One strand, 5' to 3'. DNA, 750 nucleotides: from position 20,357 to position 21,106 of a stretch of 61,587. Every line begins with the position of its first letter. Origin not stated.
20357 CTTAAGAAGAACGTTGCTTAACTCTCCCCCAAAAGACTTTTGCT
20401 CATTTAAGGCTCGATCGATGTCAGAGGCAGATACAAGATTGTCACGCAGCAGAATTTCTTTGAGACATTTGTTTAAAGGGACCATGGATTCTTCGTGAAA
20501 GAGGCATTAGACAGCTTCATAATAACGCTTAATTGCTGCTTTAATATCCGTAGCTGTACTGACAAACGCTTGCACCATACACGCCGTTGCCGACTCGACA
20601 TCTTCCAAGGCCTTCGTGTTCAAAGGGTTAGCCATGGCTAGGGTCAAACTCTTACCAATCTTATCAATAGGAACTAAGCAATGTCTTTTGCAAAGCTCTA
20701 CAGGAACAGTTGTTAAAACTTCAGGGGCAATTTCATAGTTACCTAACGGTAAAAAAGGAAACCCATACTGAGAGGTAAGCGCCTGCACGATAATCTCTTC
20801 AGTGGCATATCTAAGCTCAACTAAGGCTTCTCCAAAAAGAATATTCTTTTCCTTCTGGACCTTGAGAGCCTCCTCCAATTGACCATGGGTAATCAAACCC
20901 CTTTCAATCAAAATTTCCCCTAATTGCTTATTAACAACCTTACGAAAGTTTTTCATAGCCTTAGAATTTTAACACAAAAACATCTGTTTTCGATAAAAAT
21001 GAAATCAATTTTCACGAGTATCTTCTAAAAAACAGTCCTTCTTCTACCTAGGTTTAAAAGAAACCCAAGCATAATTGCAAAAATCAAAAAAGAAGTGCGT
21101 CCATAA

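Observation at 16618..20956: Two tandem PilB-type ATPases bracketed by two stand-alone MshEN-like domain proteins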

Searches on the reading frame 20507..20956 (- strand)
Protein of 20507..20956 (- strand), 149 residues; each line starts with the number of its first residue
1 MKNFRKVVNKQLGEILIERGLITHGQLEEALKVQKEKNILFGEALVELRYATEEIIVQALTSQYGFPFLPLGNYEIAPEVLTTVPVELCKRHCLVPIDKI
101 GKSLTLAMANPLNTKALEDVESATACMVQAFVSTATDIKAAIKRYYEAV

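Call 3: search_protein_families(library=pfam, proteins=[window:20507-20956:-], max_evalue=0.01)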
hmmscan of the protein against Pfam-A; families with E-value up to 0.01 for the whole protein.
window:20507-20956:- (149 aa): 1 family
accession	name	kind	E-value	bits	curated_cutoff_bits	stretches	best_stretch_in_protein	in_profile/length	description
PF05157.20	MshEN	-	1.8e-18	66.8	23.1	1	64-147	1-85/90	MshEN domain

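Call 4: search_protein_families(library=ncbifam, proteins=[window:20507-20956:-], max_evalue=0.01)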
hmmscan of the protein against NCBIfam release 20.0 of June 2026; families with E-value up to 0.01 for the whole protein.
window:20507-20956:- (149 aa): 6 families
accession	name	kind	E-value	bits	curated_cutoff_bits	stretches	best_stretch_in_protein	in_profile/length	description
TIGR02538.1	type_IV_pilB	equivalog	3.2e-21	75.6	675.65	1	12-147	2-137/564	type IV-A pilus assembly ATPase PilB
NF012033.0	PRK15489.1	equivalog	4.3e-16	58.2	537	1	8-144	489-625/703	glycosyl transferase family protein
NF053729.1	c-di-GMP_motif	domain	2.9e-15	55.8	38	1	11-63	1-53/53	cyclic di-GMP-binding domain-containing protein, MshE-related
NF008411.1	PRK11234.1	equivalog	2.9e-14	52.4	1170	1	10-147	482-618/723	cyclic di-3',5'-guanylate-activated glycosyltransferase NfrB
TIGR03029.1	EpsG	equivalog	2.6e-10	39.9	313.8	1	10-81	3-74/274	chain length determinant protein tyrosine kinase EpsG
TIGR02533.1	type_II_gspE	equivalog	0.00057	18.7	630.25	1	82-147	2-67/486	type II secretion system ATPase GspE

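Call 6: search_solved_structures(query=window:20507-20956:-, max_evalue=0.01, show_alignments=4)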
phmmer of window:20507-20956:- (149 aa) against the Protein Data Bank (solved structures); distinct sequences matched with E-value up to 0.01: 16.
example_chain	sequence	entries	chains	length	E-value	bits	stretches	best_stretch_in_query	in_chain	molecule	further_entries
6f8l_G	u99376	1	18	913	2e-37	131.7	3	8-146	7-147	Type IV pilus assembly protein PilF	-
3jc8_Ba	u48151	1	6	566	1e-21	80.8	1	11-147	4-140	Type IV-A pilus assembly ATPase PilB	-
6olj_C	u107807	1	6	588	1.7e-19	73.7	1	10-147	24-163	Type IV pilus biogenesis ATPase PilB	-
5tsg_B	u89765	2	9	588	1.7e-19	73.7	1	10-147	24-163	Type IV pilus biogenesis ATPase PilB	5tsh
5zfr_A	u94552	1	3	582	5.3e-19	72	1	10-147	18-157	Type IV pilus biogenesis ATPase PilB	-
9g1w_A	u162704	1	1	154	5.8e-17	65.4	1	7-146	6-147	Type IV pilus assembly ATPase PilB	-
6ejf_G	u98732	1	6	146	1e-12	51.7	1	10-144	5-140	Type IV pilus assembly protein PilF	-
5htl_A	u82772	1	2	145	1.4e-11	48.1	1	8-118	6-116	MSHA biogenesis protein MshE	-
7lko_B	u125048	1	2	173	2.6e-08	37.4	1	17-144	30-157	Pilus biogenesis protein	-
7lkm_A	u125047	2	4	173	3.6e-07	33.7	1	17-144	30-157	Pilus biogenesis protein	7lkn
6ejf_J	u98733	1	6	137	1.4e-05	28.6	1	11-117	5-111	Type IV pilus assembly protein PilF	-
8pdk_A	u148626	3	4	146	1.4e-05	28.6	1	11-117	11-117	c-di-GMP binding domain of the ATPase enzyme PilF | ATP-binding motif-containing protein pilF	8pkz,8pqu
8pfa_A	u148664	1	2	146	1.4e-05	28.6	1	11-117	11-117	c-di-GMP binding domain of the ATPase enzyme PilF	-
8pe0_A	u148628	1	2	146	2.6e-05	27.7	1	11-117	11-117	c-di-GMP binding domain of the ATPase enzyme PilF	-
9gl5_A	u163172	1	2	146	3.2e-05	27.4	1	11-117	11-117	ATP-binding motif-containing protein pilF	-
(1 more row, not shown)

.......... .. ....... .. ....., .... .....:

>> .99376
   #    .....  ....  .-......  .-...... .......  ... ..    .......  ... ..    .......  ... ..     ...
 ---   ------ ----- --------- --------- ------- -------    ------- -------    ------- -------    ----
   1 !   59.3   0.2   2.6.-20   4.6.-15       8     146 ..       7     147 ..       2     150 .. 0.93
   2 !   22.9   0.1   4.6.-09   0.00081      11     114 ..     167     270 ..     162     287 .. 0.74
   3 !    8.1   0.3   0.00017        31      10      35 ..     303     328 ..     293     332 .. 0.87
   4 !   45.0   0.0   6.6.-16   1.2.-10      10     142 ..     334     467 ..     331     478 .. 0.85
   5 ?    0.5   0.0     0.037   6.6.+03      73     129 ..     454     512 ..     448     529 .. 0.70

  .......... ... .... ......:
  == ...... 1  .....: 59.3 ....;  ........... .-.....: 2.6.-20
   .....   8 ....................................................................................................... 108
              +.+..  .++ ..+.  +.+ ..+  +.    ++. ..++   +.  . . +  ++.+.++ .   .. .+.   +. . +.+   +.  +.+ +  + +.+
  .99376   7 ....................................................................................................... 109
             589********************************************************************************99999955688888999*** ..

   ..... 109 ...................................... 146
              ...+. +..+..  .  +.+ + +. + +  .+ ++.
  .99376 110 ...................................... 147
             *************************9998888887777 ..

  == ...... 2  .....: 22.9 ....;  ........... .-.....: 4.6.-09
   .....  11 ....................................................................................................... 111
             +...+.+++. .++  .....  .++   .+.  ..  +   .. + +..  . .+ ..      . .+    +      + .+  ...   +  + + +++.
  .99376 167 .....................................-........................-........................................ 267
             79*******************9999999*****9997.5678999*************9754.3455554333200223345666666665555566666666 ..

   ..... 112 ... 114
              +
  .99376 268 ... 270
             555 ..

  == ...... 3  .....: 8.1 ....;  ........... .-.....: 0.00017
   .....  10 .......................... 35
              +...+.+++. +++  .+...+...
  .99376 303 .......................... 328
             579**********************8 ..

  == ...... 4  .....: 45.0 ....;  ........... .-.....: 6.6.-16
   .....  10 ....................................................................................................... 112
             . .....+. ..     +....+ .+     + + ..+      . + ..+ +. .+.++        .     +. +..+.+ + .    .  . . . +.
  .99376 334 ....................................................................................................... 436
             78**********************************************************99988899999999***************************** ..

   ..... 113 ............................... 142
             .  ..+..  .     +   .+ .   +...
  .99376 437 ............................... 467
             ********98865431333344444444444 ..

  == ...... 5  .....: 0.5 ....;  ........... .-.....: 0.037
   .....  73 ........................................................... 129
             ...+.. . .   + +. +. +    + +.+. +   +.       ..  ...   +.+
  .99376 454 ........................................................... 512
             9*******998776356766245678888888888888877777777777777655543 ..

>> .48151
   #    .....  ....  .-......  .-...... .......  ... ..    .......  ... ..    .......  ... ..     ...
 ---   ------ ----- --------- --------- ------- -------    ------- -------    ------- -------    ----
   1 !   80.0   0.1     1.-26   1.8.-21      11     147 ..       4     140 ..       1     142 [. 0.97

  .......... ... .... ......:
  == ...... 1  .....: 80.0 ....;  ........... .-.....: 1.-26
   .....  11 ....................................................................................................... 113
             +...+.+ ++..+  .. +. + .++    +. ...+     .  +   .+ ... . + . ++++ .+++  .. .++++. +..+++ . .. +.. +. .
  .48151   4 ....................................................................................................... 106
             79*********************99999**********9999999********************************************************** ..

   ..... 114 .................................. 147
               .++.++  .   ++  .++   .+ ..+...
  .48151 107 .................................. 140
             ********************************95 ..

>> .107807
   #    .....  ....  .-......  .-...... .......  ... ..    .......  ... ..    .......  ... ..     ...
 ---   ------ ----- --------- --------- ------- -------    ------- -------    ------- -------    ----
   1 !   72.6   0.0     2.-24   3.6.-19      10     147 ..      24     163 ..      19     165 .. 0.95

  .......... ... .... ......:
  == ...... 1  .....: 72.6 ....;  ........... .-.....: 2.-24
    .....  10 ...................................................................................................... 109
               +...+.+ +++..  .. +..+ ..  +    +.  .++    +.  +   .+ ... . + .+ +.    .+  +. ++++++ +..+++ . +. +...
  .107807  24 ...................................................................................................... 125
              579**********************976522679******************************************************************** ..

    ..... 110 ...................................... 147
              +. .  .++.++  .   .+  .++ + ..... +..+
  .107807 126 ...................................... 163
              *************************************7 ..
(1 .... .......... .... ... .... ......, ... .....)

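Call 13: find_homologous_proteins(query=window:20507-20956:-, max_evalue=0.00001)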
Query window:20507-20956:- (149 aa): 986 proteins with E <= 0.00001 among 1009 candidates; the best 120 are listed.
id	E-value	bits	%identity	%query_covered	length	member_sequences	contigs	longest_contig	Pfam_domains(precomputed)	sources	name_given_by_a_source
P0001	9.1e-90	316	100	100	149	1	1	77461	PF05157.21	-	-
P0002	5.0e-75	268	84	99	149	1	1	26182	PF05157.21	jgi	jgi:type IV pilus assembly protein PilB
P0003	2.4e-74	266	83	99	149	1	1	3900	PF05157.21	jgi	jgi:type IV pilus assembly protein PilB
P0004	9.2e-74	264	81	99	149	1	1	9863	PF05157.21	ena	-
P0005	1.5e-73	263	80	99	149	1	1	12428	PF05157.21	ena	-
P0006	1.3e-72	260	81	100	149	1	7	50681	PF05157.21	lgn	-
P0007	3.5e-72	259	80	99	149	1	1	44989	PF05157.21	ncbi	-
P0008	7.7e-72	258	80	99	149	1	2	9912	PF05157.21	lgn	-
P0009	9.1e-72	257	80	99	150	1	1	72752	PF05157.21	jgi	jgi:type IV pilus assembly protein PilB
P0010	1.3e-71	257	80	99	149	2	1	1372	PF05157.21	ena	-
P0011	1.4e-71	257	80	99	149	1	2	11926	PF05157.21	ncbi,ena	-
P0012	2.2e-70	253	79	100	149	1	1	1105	PF05157.21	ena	-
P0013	6.4e-70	251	76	99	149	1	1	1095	PF05157.21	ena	-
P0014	6.9e-70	251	77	99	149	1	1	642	PF05157.21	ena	-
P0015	7.1e-70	251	76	99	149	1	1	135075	PF05157.21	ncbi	-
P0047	9.5e-66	238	75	99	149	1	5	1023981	PF05157.21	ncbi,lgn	-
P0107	9.1e-64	232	71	99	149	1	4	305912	PF05157.21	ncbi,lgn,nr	ncbi:MAG: hypothetical protein KGJ09_00755 [Candidatus Omnitrophica bacterium]|nr:hypothetical prote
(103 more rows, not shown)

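Call 15: find_encoding_contigs(protein=P0047, flank=8000, max_places=2)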
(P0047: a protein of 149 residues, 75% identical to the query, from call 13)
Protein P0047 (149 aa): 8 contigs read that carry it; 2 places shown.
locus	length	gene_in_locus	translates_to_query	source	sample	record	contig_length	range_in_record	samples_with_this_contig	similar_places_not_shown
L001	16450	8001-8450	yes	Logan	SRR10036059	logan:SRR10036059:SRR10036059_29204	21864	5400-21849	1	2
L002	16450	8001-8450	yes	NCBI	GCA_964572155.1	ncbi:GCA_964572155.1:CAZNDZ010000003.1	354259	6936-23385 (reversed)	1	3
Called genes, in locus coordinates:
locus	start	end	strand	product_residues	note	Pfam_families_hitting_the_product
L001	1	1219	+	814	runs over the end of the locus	PF03065:Glyco_hydro_57, PF12055:DUF3536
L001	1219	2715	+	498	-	PF02446:Glyco_hydro_77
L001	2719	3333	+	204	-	PF13462:Thioredoxin_4, PF01323:DSBA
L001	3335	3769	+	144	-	PF07291:MauE, PF07681:DoxX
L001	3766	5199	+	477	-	PF01875:Memo, PF01871:AMMECR1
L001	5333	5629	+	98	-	-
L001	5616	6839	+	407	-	PF05090:HTTM, PF04134:DCC1-like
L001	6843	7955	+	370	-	PF01098:FTSW_RODA_SPOVE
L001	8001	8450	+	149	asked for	PF05157:MshEN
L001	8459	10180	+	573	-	PF05157:MshEN, PF00437:T2SSE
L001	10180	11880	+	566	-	PF05157:MshEN, PF00437:T2SSE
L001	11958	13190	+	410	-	PF28597:T2SSF_N, PF00482:T2SSF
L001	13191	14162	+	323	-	-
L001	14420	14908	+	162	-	PF07963:N_methyl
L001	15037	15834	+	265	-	-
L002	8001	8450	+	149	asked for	PF05157:MshEN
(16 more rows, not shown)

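Call 16: find_encoding_contigs(protein=P0107, flank=8000, max_places=2)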
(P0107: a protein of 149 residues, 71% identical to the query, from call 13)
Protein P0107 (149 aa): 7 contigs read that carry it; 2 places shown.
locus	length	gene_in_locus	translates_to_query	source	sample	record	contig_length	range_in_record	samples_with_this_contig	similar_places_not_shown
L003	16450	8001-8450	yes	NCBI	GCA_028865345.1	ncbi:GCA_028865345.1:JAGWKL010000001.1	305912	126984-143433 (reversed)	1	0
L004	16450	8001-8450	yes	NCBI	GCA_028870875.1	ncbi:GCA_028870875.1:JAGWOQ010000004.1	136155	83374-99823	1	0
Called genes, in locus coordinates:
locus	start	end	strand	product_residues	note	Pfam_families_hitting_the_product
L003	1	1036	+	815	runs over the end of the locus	PF03065:Glyco_hydro_57, PF12055:DUF3536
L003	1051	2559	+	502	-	PF02446:Glyco_hydro_77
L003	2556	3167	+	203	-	PF13462:Thioredoxin_4, PF01323:DSBA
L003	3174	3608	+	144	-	PF07291:MauE, PF07681:DoxX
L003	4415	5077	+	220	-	PF01871:AMMECR1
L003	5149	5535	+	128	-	PF02656:DUF202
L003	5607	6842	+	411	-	PF05090:HTTM, PF04134:DCC1-like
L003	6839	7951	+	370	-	PF01098:FTSW_RODA_SPOVE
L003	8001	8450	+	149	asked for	PF05157:MshEN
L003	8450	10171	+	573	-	PF05157:MshEN, PF00437:T2SSE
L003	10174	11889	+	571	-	PF13401:AAA_22 (faint), PF05157:MshEN, PF00437:T2SSE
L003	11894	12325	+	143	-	PF05157:MshEN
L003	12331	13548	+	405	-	PF28597:T2SSF_N, PF00482:T2SSF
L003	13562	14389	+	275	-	-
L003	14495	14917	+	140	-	PF27806:HxsD (weak)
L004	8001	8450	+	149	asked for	PF05157:MshEN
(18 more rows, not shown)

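Call 17: find_related_loci(query=window:20507-20956:-, collection=genome_contigs, flank=8000)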
Query window:20507-20956:- (149 aa) in genome_contigs; peptide patterns used: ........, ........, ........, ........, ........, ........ (x = any residue, [..] = any of these).
140 stretches matched a pattern; 23 encode a relative of the query (tblastn E <= 1e-3); 23 distinct loci.
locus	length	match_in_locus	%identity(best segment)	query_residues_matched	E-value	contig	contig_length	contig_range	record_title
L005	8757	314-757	80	1-148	1e-80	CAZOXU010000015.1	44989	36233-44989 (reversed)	MAG TPA_asm: uncultured Planctomycetales bacterium isolate SRP278252_co2_25 genome assembly, contig: NODE_1401_length_44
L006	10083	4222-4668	77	1-149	2e-77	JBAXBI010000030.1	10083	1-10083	MAG: Candidatus Omnitrophota bacterium isolate ELA163 MAG163_30, whole genome shotgun sequence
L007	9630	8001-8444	78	2-149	7e-77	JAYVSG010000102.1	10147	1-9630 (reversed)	MAG: Candidatus Omnitrophota bacterium isolate GL74_DN_concoct_188_sub GL74_DN_concoct_188_sub_101, whole genome shotgun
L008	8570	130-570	75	1-147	8e-74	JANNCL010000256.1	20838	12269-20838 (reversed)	MAG: Candidatus Omnitrophota bacterium isolate OTE_78_metabat_191 OTE_78_k141_4141213, whole genome shotgun sequence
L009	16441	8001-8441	73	1-147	1e-73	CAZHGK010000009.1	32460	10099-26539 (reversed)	MAG TPA_asm: uncultured Planctomycetales bacterium isolate SRP278252_co2_12 genome assembly, contig: NODE_2657_length_32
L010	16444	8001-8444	75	1-148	8e-74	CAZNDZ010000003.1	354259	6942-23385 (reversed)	MAG TPA_asm: uncultured Planctomycetales bacterium isolate SRP219642_co4_309 genome assembly, contig: NODE_10_length_354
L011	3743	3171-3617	72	1-149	4e-73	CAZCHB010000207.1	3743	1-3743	MAG TPA_asm: uncultured Planctomycetales bacterium isolate SRP342105_co1_318 genome assembly, contig: NODE_36494_length_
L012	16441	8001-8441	72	1-147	6e-73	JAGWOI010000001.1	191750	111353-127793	MAG: Candidatus Omnitrophota bacterium isolate REEB252 contig-150_44, whole genome shotgun sequence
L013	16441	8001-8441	71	1-147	3e-72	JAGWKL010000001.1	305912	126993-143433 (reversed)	MAG: Candidatus Omnitrophota bacterium isolate REEB160 contig-150_6, whole genome shotgun sequence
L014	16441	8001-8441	74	1-147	4e-72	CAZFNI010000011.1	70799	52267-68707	MAG TPA_asm: uncultured Planctomycetales bacterium isolate SRP342105_co1_465 genome assembly, contig: NODE_460_length_70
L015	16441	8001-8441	71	1-147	4e-71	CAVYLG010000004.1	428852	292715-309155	MAG: Candidatus Omnitrophota bacterium isolate MFD01476.bin.2.120 genome assembly, contig: contig_28232, whole genome sh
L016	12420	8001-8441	72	1-147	1e-70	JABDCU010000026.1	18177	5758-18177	MAG: Candidatus Omnitrophota bacterium isolate BWMinControl_Nextera19_MAG3 3300020833.a:Ga0206995_1059, whole genome sho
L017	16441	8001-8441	71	1-147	3e-70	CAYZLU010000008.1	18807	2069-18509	MAG TPA_asm: uncultured Planctomycetales bacterium isolate binchicken_co241_372 genome assembly, contig: NODE_2823_lengt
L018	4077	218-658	69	1-147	6e-70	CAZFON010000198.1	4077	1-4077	MAG TPA_asm: uncultured Planctomycetales bacterium isolate binchicken_co50_257 genome assembly, contig: NODE_34979_lengt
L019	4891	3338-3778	71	1-147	5e-70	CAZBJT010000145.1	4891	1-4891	MAG TPA_asm: uncultured Planctomycetales bacterium isolate binchicken_co54_492 genome assembly, contig: NODE_33265_lengt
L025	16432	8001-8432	60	4-146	4e-55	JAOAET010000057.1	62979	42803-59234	MAG: Candidatus Omnitrophota bacterium isolate SKW267 k141_1530423, whole genome shotgun sequence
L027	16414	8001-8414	33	9-146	3e-22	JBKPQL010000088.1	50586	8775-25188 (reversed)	MAG: Verrucomicrobiota bacterium isolate GS_EKS_MAG_00077 GS_EKS_000000131061, whole genome shotgun sequence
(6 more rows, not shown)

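Call 26: search_protein_families(library=pfam, proteins=[L025:11959-13035:+, L027:7995-9686:+, L025:7989-8441:+], max_evalue=0.001)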
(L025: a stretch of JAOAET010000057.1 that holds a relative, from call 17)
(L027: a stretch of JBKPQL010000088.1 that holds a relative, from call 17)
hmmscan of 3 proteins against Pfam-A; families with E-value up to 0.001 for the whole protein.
L025:11959-13035:+ (358 aa): 3 families
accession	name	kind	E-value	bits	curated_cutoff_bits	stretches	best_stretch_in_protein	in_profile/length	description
PF13487.12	HD_5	-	5.1e-34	117.9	27.2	1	181-347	2-170/170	HD domain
PF01966.28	HD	-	3.2e-23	82.6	22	1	195-315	3-116/116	HD domain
PF08668.18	HDOD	-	0.00061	19.8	22.9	0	193-283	95-195/196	HDOD domain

L027:7995-9686:+ (563 aa): 3 families
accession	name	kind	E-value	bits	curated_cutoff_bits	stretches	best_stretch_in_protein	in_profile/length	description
PF00482.28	T2SSF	-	4.3e-43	146.7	25.2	2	429-551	1-125/125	Type II secretion system (T2SS), protein F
PF00437.27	T2SSE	-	4.6e-37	128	24.9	1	175-290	3-118/370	Type II/IV secretion system protein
PF05157.20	MshEN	-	3e-23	82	23.1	1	58-145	1-89/90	MshEN domain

L025:7989-8441:+ (150 aa): 1 family
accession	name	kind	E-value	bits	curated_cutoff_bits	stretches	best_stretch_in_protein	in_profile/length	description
PF05157.20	MshEN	-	1.7e-18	66.8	23.1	1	66-149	1-85/90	MshEN domain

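Call 49: predict_structure(alignment_id=A2)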
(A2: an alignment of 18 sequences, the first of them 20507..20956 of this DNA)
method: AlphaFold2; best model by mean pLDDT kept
length: 149 residues; sequences in the alignment: 18
mean_pLDDT: 87.7   pTM: 0.80
mean pLDDT of the five models: 87.7, 86.6, 85.1, 80.5, 79.8
residues with pLDDT >= 90: 97; 70-90: 41; 50-70: 5; < 50: 6
segments of 3 or more residues with pLDDT < 50: 1-6
pLDDT, mean of each block of 10 residues (from residue 1): 46 84 93 90 92 90 86 89 94 95 94 89 93 94 84
secondary structure, 60 per line:
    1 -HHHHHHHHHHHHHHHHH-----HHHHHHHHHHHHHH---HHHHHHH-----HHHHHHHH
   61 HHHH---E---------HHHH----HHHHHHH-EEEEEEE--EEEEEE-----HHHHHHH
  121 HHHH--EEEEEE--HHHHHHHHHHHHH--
elements in order: H2-18 H24-37 H41-47 H53-64 H78-81 H86-92 E94-100 E103-108 H114-124 E127-132 H135-147

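Call 55: fold_search(model_id=the predicted structure, library=pdb)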
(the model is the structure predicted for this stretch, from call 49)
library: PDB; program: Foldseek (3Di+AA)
matches with E <= 10: 199; with E <= 0.001: 21
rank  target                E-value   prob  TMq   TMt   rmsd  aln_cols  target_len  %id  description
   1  9g1w_MODEL_1_A        1.6e-11  1.00  0.87  0.84   1.8       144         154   29  NMR solution structure of the Thermus thermophilus PilF-GSPIIA domain (released 2025-05-21)
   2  5htl_B                2.1e-10  1.00  0.68  0.72   3.4       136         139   24  Structure of MshE with cdg (released 2016-10-05)
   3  7lko_A                7.5e-10  1.00  0.66  0.66   4.3       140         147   19  The PilB(N-terminal)-PilZ complex of the Type IV pilus from Xanthomonas citri (2.9 A) (released 2021-08-11)
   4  5htl_A                1.7e-09  1.00  0.67  0.70   3.7       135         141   24  Structure of MshE with cdg (released 2016-10-05)
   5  7lkm_B                1.9e-09  1.00  0.66  0.66   4.4       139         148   18  The PilB(N-terminal_P70S mutant)-PilZ complex of the Type IV pilus from Xanthomonas citri (released 2021-08-11)
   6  6ejf_G                2.6e-09  1.00  0.72  0.74   2.9       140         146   32  Thermus thermophilus PilF ATPase (apoprotein form) (released 2018-08-01)
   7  7lkm_A                3.2e-09  1.00  0.64  0.64   4.7       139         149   18  The PilB(N-terminal_P70S mutant)-PilZ complex of the Type IV pilus from Xanthomonas citri (released 2021-08-11)
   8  7lkn_A                3.6e-09  1.00  0.65  0.66   4.4       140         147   18  The PilB(N-terminal_P70S mutant)-PilZ complex (SeMet) (released 2021-08-11)
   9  9gl5_A                9.9e-09  1.00  0.61  0.65   4.3       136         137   24  X-ray structure of the Thermus thermophilus Q190E mutant of the PilF-GSPIIB domain in the c-di-GMP bound state (released 2025-06-25)
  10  8pdk_A                9.9e-09  1.00  0.61  0.65   4.3       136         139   25  X-ray structure of the Thermus thermophilus PilF-GSPIIB domain in the c-di-GMP bound state (released 2024-06-26)
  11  8pfa_A                1.6e-08  1.00  0.61  0.65   4.3       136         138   25  X-ray structure of the Thermus thermophilus K167R mutant of the PilF-GSPIIB domain in the c-di-GMP bound state (released 2024-06-26)
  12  8pe0_A                2.0e-08  1.00  0.60  0.63   4.4       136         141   25  X-ray structure of the Thermus thermophilus K167L mutant of the PilF-GSPIIB domain in the c-di-GMP bound state (released 2024-06-26)
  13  9glg_A                2.2e-08  1.00  0.61  0.65   4.3       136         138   24  X-ray structure of the Thermus thermophilus Q218E mutant of the PilF-GSPIIB domain in the c-di-GMP bound state (released 2025-06-25)
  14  8pfa_B                3.9e-08  1.00  0.61  0.65   4.3       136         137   25  X-ray structure of the Thermus thermophilus K167R mutant of the PilF-GSPIIB domain in the c-di-GMP bound state (released 2024-06-26)
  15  9glg_B                4.8e-08  1.00  0.61  0.65   4.3       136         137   24  X-ray structure of the Thermus thermophilus Q218E mutant of the PilF-GSPIIB domain in the c-di-GMP bound state (released 2025-06-25)
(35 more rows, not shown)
